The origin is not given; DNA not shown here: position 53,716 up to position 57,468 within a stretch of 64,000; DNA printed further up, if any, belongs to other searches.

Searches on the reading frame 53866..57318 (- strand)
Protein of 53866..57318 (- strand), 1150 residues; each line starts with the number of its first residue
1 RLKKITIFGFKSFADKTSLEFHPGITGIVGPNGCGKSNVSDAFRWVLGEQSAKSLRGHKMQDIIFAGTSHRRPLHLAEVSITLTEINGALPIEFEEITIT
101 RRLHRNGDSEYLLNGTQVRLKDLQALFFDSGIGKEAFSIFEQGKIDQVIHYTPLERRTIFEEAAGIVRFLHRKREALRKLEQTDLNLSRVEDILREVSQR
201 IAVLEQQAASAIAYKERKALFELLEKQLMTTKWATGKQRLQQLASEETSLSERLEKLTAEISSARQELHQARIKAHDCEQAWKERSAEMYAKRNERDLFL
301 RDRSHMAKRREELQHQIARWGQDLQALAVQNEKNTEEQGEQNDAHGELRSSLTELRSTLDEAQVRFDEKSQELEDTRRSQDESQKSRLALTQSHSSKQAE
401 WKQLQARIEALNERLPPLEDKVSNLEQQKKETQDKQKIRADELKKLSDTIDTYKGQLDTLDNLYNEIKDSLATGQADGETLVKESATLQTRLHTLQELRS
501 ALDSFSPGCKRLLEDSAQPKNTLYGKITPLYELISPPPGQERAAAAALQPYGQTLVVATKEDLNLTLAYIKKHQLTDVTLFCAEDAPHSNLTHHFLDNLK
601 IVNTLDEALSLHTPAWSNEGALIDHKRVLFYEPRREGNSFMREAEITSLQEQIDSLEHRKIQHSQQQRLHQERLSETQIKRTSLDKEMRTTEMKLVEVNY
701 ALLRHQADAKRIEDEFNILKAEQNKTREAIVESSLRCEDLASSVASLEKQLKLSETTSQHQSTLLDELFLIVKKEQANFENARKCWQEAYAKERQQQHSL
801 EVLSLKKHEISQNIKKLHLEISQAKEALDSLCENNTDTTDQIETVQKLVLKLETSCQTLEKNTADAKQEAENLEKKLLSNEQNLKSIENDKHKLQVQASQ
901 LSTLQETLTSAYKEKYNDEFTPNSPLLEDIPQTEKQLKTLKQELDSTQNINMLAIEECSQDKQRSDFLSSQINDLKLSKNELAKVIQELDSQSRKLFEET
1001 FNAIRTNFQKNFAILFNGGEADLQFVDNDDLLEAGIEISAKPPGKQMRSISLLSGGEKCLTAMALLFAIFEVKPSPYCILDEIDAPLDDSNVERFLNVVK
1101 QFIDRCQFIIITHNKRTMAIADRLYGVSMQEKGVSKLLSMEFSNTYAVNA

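Call 15: search_protein_families(library=pfam, proteins=[window:53866-57318:-])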
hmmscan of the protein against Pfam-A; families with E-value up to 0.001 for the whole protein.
window:53866-57318:- (1150 aa): 8 families
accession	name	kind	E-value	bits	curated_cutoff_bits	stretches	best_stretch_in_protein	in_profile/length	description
PF02463.25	SMC_N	-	7.2e-63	212.4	40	1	2-1136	2-220/220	RecF/RecN/SMC N terminal domain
PF13476.12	AAA_23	-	8.1e-18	66.2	27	1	4-268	1-200/201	AAA domain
PF13175.12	AAA_15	-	2.6e-11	44.2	32.1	1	2-483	3-291/374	AAA ATPase domain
PF13304.12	AAA_21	-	5.9e-11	43.4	27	1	25-97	1-81/304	AAA domain, putative AbiEii toxin, Type IV TA system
PF06470.18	SMC_hinge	-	4.3e-07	30.8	22.5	1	528-586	6-64/116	SMC proteins Flexible Hinge Domain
PF11887.13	Mce4_CUP1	-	2.8e-05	24.2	32.6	1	403-518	65-177/222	Cholesterol uptake porter CUP1 of Mce4, putative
PF13555.12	AAA_29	-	0.00048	20.3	27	0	2-48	1-47/61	P-loop containing region of AAA domain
PF06419.17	COG6_N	-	0.00067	20.2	27.4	1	441-505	33-97/114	Conserved oligomeric complex COG6, N-terminal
